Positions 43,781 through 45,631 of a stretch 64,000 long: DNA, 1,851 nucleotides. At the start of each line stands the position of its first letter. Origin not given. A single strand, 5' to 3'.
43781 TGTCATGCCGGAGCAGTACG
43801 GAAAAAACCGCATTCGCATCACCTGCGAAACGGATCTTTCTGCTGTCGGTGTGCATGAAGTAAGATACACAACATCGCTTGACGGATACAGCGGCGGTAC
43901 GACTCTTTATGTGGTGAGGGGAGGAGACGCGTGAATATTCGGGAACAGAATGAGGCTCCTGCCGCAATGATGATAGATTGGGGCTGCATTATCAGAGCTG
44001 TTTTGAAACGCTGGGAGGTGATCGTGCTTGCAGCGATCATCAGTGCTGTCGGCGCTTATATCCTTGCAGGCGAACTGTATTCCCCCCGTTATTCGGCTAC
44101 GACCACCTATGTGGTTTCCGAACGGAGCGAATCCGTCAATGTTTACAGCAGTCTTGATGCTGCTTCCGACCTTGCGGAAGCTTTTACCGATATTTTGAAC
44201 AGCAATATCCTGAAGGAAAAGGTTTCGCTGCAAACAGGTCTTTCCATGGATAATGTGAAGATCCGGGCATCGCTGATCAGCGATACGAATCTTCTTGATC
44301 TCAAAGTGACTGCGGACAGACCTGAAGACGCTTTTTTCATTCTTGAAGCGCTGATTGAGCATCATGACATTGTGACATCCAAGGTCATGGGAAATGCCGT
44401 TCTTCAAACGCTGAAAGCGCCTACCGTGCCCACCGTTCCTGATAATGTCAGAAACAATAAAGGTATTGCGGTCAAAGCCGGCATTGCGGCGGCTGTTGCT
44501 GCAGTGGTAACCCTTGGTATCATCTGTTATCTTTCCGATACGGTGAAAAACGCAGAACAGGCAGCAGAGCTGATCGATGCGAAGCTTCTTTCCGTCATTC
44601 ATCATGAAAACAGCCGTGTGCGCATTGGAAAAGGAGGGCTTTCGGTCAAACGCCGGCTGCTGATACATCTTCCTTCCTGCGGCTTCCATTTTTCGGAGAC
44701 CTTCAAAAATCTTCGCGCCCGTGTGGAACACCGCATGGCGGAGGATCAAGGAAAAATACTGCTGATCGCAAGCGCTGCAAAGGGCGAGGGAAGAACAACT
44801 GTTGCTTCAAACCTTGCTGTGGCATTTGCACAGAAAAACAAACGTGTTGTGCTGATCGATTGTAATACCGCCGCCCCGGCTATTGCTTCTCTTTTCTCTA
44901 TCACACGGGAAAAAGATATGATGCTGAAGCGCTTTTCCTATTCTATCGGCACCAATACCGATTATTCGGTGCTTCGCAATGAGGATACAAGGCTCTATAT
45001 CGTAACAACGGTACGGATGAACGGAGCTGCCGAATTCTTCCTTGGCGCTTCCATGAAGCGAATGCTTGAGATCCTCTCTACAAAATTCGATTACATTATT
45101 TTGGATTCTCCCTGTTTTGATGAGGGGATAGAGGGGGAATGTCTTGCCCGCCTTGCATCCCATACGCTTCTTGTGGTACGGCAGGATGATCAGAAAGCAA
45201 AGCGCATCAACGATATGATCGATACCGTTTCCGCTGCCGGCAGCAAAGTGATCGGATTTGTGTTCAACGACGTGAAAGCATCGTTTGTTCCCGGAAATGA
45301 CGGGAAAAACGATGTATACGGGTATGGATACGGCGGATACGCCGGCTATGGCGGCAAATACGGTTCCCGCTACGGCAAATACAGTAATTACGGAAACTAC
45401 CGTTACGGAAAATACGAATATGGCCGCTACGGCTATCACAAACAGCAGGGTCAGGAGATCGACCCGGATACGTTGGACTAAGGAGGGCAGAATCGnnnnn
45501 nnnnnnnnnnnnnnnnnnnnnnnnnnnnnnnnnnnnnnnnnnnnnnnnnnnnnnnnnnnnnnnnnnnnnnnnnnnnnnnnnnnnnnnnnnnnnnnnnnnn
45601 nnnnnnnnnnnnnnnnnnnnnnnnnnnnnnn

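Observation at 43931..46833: Tandem fused Wzz/BY-kinase paralogues with complementary defects: a Tyr-tailed pseudokinase followed by a tail-less active kinase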

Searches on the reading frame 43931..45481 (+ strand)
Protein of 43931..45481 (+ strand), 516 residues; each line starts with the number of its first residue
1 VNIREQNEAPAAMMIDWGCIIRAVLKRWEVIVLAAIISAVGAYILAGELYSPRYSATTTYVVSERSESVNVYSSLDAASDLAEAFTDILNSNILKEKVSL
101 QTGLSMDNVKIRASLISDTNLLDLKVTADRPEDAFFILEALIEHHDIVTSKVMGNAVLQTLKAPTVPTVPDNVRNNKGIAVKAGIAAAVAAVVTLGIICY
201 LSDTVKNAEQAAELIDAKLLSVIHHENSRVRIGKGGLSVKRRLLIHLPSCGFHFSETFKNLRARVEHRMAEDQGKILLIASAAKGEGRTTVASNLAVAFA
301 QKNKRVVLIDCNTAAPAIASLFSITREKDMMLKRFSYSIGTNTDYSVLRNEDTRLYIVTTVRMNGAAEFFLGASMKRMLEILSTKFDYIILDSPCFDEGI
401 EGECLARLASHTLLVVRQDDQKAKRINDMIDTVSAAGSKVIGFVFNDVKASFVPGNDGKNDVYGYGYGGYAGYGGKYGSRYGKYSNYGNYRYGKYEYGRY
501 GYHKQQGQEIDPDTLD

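Call 3: search_protein_families(library=pfam, proteins=[window:43931-45481:+], max_evalue=0.01)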
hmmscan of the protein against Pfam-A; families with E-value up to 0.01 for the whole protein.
window:43931-45481:+ (516 aa): 6 families
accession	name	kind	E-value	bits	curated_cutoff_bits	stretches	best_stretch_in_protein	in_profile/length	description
PF01656.29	CbiA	-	3.5e-10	40.3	25.4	1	278-450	2-85/125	CobQ/CobB/MinD/ParA nucleotide binding domain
PF13614.12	AAA_31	-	6.8e-10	39.6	27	1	275-432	2-163/177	AAA domain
PF02706.20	Wzz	-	4.6e-08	33.7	25.5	1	15-99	3-88/91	Chain length determinant protein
PF10609.15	ParA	-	1.6e-07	31.4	27.1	1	275-446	4-173/246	NUBPL iron-transfer P-loop NTPase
PF06564.18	CBP_BcsQ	-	5.2e-05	23.3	21.3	0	282-313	9-40/234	Cellulose biosynthesis protein BcsQ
PF25199.1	nSTAND_NTPase5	-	0.0024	18.2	34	0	259-315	26-82/145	Novel STAND NTPase 5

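Call 4: search_protein_families(library=ncbifam, proteins=[window:43931-45481:+], max_evalue=0.01)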
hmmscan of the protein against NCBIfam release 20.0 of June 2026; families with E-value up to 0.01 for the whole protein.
window:43931-45481:+ (516 aa): 20 families
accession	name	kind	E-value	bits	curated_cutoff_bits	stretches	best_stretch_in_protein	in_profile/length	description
TIGR01007.1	eps_fam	subfamily_domain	7.3e-26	91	108.05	1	256-452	1-194/204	polysaccharide biosynthesis tyrosine autokinase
TIGR03029.1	EpsG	equivalog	8.1e-22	77.7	313.8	1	255-447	84-274/274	chain length determinant protein tyrosine kinase EpsG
TIGR03018.1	pepcterm_TyrKin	hypoth_equivalog_domain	4.3e-21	75.2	230.65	1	251-446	8-207/207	XrtA-associated tyrosine autokinase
TIGR01005.1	eps_transp_fam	subfamily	3.2e-18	65.3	411.7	1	254-489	526-734/754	exopolysaccharide transport protein family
NF007350.0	PRK09841.1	equivalog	5.4e-18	64.5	1248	1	254-467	511-722/726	tyrosine-protein kinase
NF008568.0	PRK11519.1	equivalog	7.8e-15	54.1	1068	1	220-450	472-700/720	tyrosine-protein kinase Wzc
TIGR01006.1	polys_exp_MPA1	subfamily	3.5e-12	46.3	296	1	15-223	8-221/226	CspC family polysaccharide chain length determinant protein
TIGR01968.1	minD_bact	equivalog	4.9e-10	39.2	212.9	1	275-455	2-180/261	septum site-determining protein MinD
NF047398.1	AAA_KGGVGR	domain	1.7e-09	38.3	90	1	285-328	13-56/190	KGGVGR-motif variant AAA ATPase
TIGR01969.1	minD_arch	subfamily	5.4e-09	35.6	201.75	1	276-450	2-172/251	cell division ATPase MinD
TIGR03371.1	cellulose_yhjQ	equivalog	4.5e-08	32.9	157.85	1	275-450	2-180/246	cellulose biosynthesis protein BcsQ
TIGR03815.1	CpaE_hom_Actino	equivalog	1.3e-07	31.1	154.45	1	244-419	86-255/340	septum site-determining protein Ssd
NF041136.1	MrpORP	equivalog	1.4e-07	31.1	450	1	276-348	7-79/365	iron-sulfur cluster carrier protein MrpORP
NF041546.1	ParA_partition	equivalog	4.3e-07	29.7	180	1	285-313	10-38/203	ParA family partition ATPase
NF008079.0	PRK10818.1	equivalog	0.0002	20.8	508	1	275-408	3-133/270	septum site-determining protein MinD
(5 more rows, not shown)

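Call 5: search_solved_structures(query=window:43931-45481:+, max_evalue=0.001, show_alignments=3)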
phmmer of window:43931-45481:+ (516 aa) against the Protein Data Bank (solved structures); distinct sequences matched with E-value up to 0.001: 19.
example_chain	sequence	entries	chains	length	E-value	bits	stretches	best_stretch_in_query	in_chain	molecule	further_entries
4jlv_A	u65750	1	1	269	3.2e-14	55.7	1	254-450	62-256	C-terminal fragment of Membrane protein CapA1, Putative uncharacterized protein capB1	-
6u1q_A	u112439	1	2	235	5.9e-14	54.8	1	271-458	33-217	VpsO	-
3bfv_A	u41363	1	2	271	1.1e-13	54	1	252-448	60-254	Membrane protein CapA1, Protein tyrosine kinase,Protein tyrosine kinase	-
4jmp_A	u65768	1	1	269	1.1e-13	54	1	252-448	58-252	C-terminal fragment of CapA, Protein tyrosine kinase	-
2ved_A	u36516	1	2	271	2.7e-13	52.7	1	252-448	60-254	MEMBRANE PROTEIN CAPA1, PROTEIN TYROSINE KINASE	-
6z0p_A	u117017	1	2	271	1.7e-12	50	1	256-449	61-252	BceF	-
3cio_A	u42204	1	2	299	6.5e-12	48.1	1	256-467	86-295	Tyrosine-protein kinase etk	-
7nhr_A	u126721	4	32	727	1.2e-11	47.3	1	116-473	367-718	Putative transmembrane protein Wzc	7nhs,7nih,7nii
9exo_H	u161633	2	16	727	5.2e-11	45.1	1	116-451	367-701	Putative transmembrane protein Wzc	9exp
9i2q_D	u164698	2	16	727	1.2e-10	43.9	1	116-449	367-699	Putative transmembrane protein Wzc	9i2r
7ni2_A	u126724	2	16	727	1.5e-10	43.6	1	116-448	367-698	Tyrosine-protein kinase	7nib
9exq_D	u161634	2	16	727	1.5e-08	37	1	118-449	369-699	Putative transmembrane protein Wzc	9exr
3la6_A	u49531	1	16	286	9.5e-08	34.4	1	254-448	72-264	Tyrosine-protein kinase wzc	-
9xgv_A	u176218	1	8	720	2.7e-07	32.9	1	227-448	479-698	Tyrosine-protein kinase wzc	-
9r62_I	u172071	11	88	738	4.6e-07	32.1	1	253-449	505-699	Tyrosine-protein kinase wzc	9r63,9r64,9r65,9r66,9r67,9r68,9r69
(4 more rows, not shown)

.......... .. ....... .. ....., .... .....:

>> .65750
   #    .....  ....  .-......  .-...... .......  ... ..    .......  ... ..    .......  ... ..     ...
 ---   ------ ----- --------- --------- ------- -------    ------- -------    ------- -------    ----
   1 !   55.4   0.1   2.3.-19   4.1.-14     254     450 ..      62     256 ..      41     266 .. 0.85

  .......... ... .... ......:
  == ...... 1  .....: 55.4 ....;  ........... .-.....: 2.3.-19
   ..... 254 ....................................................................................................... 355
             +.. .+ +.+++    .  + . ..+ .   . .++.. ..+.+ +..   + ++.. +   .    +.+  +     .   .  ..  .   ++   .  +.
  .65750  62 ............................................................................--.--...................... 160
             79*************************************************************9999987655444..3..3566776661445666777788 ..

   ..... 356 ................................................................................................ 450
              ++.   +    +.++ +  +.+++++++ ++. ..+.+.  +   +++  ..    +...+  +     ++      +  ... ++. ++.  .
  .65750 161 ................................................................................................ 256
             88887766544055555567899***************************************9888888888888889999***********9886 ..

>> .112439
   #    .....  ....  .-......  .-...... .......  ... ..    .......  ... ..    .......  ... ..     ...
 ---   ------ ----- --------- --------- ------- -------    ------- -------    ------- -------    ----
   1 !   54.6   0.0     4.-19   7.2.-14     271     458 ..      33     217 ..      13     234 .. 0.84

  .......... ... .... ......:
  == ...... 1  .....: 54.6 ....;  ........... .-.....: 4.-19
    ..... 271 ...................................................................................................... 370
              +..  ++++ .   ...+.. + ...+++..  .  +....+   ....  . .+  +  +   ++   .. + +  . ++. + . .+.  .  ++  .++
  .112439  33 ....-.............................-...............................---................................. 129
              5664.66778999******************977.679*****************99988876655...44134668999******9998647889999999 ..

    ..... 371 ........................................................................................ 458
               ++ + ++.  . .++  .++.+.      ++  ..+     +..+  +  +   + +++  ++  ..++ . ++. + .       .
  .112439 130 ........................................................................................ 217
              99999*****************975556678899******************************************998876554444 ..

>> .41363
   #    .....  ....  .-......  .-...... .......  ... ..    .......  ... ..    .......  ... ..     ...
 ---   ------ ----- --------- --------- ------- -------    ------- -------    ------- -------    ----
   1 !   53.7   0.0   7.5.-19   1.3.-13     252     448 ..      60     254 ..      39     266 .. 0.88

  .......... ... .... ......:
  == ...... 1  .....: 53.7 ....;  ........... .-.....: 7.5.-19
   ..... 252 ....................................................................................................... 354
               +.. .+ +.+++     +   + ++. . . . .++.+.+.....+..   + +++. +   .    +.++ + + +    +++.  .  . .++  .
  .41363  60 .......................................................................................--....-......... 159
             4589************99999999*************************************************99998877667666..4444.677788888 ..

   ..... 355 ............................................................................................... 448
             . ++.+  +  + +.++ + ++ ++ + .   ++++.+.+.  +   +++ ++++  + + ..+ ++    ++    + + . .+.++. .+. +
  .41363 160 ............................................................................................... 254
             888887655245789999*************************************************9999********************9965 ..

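Call 8: find_homologous_proteins(query=window:43931-45481:+, max_evalue=1e-10)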
Query window:43931-45481:+ (516 aa): 124 proteins with E <= 1e-10 among 8000 candidates; the best 120 are listed.
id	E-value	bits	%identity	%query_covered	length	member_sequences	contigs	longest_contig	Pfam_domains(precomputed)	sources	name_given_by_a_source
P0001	0.0e+0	1126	99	100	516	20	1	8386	PF02706.21,PF10609.16,PF01656.30,PF13614.13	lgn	-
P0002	8.2e-281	950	81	100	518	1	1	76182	PF02706.21,PF10609.16,PF01656.30,PF13614.13,PF06564.19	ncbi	-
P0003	4.8e-201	687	63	89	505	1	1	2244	PF02706.21,PF10609.16,PF01656.30,PF13614.13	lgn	-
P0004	3.0e-140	486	54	85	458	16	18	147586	PF02706.21,PF10609.16,PF01656.30,PF13614.13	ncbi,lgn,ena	-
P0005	4.0e-124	433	45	87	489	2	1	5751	PF02706.21,PF10609.16,PF01656.30,PF13614.13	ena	-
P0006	3.9e-80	288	30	87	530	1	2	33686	PF02706.21,PF10609.16,PF01656.30,PF13614.13,PF06564.19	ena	-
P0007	6.9e-77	277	35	92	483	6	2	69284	PF02706.21,PF10609.16,PF01656.30,PF13614.13,PF09140.18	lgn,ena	-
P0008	1.3e-76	276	34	92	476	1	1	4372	PF10609.16,PF01656.30,PF13614.13,PF09140.18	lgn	-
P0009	1.5e-75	273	29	98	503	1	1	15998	PF02706.21,PF10609.16,PF01656.30,PF13614.13,PF09140.18,PF06564.19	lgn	-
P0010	1.6e-75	273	35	84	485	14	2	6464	PF10609.16,PF01656.30,PF13614.13,PF09140.18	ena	-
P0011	2.8e-74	269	32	86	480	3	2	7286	PF02706.21,PF10609.16,PF01656.30,PF13614.13,PF09140.18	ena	-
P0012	1.5e-73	266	30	84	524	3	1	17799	-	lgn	-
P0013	3.1e-73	265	30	84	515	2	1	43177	PF01656.30,PF13614.13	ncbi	-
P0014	2.3e-72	262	34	84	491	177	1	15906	PF02706.21,PF10609.16,PF01656.30,PF13614.13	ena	-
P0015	1.2e-71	260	35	87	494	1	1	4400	PF10609.16,PF01656.30,PF13614.13,PF09140.18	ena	-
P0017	1.3e-69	253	30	84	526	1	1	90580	PF02706.21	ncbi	-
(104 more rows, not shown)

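Call 13: find_encoding_contigs(protein=P0002, flank=8000, max_places=3)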
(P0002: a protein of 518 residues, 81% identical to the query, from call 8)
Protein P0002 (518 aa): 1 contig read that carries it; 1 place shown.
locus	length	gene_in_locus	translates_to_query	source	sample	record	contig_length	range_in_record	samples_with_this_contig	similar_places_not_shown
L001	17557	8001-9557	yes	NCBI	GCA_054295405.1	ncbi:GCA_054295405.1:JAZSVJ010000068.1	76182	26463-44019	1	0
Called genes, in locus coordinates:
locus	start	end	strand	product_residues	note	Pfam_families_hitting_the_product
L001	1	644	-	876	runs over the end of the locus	PF00690:Cation_ATPase_N, PF00122:E1-E2_ATPase, PF00702:Hydrolase, PF13246:Cation_ATPase, PF00689:Cation_ATPase_C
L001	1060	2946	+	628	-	PF13727:CoA_binding_3, PF01073:3Beta_HSD, PF01370:Epimerase, PF02719:Polysacc_synt_2, PF04321:RmlD_sub_bind, PF16363:GDP_Man_Dehyd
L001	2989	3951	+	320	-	PF01370:Epimerase, PF02719:Polysacc_synt_2, PF04321:RmlD_sub_bind (weak), PF05368:NmrA, PF01073:3Beta_HSD, PF07993:NAD_binding_4, PF13460:NAD_binding_10, PF16363:GDP_Man_Dehyd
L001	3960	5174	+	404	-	PF14907:NTP_transf_5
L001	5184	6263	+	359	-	PF03816:LytR_cpsA_psr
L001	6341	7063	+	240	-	PF19567:CpsB_CapC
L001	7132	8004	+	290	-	-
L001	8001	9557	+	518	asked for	PF02706:Wzz, PF06564:CBP_BcsQ (faint), PF10609:ParA, PF13614:AAA_31, PF01656:CbiA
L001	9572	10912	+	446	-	PF01656:CbiA (weak), PF06564:CBP_BcsQ (weak), PF09140:MipZ (weak), PF10609:ParA, PF13614:AAA_31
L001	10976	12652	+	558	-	PF00664:ABC_membrane, PF00005:ABC_tran, PF02463:SMC_N (faint)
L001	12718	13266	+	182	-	PF14277:DUF4364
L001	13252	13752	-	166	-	-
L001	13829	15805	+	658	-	PF02518:HATPase_c, PF00204:DNA_gyraseB, PF01751:Toprim, PF00986:DNA_gyraseB_C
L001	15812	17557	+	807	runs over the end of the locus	PF00521:DNA_topoisoIV, PF03989:DNA_gyraseA_C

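Call 14: find_encoding_contigs(protein=P0004, flank=8000, max_places=3)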
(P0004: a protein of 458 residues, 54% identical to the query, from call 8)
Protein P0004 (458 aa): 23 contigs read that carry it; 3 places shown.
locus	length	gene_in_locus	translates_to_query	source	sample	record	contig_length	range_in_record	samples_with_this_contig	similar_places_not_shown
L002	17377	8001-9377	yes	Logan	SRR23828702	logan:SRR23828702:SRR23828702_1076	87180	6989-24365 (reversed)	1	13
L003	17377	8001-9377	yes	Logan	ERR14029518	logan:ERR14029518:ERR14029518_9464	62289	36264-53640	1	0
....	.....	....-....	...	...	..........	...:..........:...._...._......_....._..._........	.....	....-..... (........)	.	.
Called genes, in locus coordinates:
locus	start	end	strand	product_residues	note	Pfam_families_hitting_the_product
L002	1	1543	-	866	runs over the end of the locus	PF00690:Cation_ATPase_N, PF00122:E1-E2_ATPase, PF00702:Hydrolase, PF12710:HAD (faint), PF13246:Cation_ATPase, PF00689:Cation_ATPase_C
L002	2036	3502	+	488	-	PF13727:CoA_binding_3, PF01073:3Beta_HSD, PF01370:Epimerase, PF02719:Polysacc_synt_2, PF04321:RmlD_sub_bind, PF16363:GDP_Man_Dehyd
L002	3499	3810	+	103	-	PF02719:Polysacc_synt_2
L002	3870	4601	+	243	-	-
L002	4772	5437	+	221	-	PF03816:LytR_cpsA_psr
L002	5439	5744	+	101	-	-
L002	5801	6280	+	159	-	-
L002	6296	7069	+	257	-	PF19567:CpsB_CapC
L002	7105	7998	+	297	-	PF16403:Bact_surface_Ig-like (faint)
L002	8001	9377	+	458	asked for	PF02706:Wzz, PF10609:ParA, PF13614:AAA_31, PF01656:CbiA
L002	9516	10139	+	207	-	PF00664:ABC_membrane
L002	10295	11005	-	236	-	PF04239:DUF421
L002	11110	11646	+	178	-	PF14277:DUF4364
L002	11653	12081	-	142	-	-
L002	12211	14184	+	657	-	PF02518:HATPase_c, PF00204:DNA_gyraseB, PF01751:Toprim, PF00986:DNA_gyraseB_C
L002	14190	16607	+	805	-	PF00521:DNA_topoisoIV, PF03989:DNA_gyraseA_C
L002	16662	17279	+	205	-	PF00436:SSB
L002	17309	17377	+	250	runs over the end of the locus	PF10370:Rv2993c-like_N, PF01557:FAA_hydrolase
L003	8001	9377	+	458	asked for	PF02706:Wzz, PF10609:ParA, PF13614:AAA_31, PF01656:CbiA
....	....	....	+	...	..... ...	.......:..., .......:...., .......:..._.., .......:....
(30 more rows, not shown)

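Call 18: find_encoding_contigs(protein=P0017, flank=8000, max_places=2)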
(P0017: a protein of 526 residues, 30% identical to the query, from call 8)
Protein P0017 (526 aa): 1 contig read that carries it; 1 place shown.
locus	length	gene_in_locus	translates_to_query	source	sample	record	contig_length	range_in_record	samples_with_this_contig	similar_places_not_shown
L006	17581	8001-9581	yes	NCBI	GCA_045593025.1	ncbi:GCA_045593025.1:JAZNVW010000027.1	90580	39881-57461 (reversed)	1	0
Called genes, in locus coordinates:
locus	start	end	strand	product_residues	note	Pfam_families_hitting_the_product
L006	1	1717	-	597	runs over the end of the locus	PF00753:Lactamase_B, PF19583:ODP, PF00258:Flavodoxin_1 (faint), PF12724:Flavodoxin_5, PF01613:Flavin_Reduct, PF21349:RUBY_RBDX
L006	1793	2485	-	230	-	PF00037:Fer4 (weak), PF12797:Fer4_2 (weak), PF12837:Fer4_6 (weak), PF13237:Fer4_10, PF14697:Fer4_21, PF25160:LdpA_Fe-S-bd (faint), PF12838:Fer4_7 (weak), PF27217:AF_0155, +1 more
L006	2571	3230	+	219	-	PF00027:cNMP_binding, PF13545:HTH_Crp_2 (weak)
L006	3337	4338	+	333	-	PF02275:CBAH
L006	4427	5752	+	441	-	PF01554:MatE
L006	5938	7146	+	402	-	PF14907:NTP_transf_5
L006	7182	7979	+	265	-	PF16403:Bact_surface_Ig-like (faint)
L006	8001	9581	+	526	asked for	PF02706:Wzz (weak)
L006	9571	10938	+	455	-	PF00142:Fer4_NifH (faint), PF01656:CbiA (weak), PF10609:ParA (weak), PF13614:AAA_31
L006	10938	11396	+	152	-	-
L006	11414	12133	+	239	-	PF19567:CpsB_CapC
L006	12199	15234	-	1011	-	PF08757:CotH, PF16738:CBM26 (weak), PF00404:Dockerin_1 (weak)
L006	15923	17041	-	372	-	PF04055:Radical_SAM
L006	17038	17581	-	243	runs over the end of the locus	PF27840:ScmC (weak)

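Call 36: list_cluster_members(proteins=[window:43931-45481:+, window:45496-46833:+, window:51730-54150:+, window:48636-49184:+, P0002, P0123])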
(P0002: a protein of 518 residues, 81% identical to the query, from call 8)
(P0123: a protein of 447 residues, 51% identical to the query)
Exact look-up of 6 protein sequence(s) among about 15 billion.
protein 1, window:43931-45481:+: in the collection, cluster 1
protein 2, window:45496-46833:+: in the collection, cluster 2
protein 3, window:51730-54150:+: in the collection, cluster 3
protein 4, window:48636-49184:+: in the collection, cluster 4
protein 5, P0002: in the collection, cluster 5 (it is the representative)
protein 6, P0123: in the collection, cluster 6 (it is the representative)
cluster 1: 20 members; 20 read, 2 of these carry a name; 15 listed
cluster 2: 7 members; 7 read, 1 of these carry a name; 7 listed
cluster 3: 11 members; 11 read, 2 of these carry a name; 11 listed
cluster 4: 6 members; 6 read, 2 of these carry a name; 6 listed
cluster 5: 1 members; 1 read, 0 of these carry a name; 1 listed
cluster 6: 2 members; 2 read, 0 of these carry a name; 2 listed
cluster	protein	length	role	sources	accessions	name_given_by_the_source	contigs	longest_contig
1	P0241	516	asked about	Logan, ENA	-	-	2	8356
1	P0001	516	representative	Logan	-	-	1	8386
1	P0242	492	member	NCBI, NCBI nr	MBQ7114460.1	MAG: AAA family ATPase [Clostridia bacterium] | AAA family ATPase [Clostridia bacterium]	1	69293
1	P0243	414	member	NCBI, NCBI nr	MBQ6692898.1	MAG: AAA family ATPase, partial [Clostridia bacterium] | AAA family ATPase [Clostridia bacterium]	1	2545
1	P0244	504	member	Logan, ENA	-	-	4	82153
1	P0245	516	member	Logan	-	-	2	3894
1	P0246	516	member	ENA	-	-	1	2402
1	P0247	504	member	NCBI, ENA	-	-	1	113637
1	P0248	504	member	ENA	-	-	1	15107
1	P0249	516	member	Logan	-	-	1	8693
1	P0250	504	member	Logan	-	-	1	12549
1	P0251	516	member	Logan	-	-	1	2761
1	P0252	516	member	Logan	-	-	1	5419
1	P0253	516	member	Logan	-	-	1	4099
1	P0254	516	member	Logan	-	-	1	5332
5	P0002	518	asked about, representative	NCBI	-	-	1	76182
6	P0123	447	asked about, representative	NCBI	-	-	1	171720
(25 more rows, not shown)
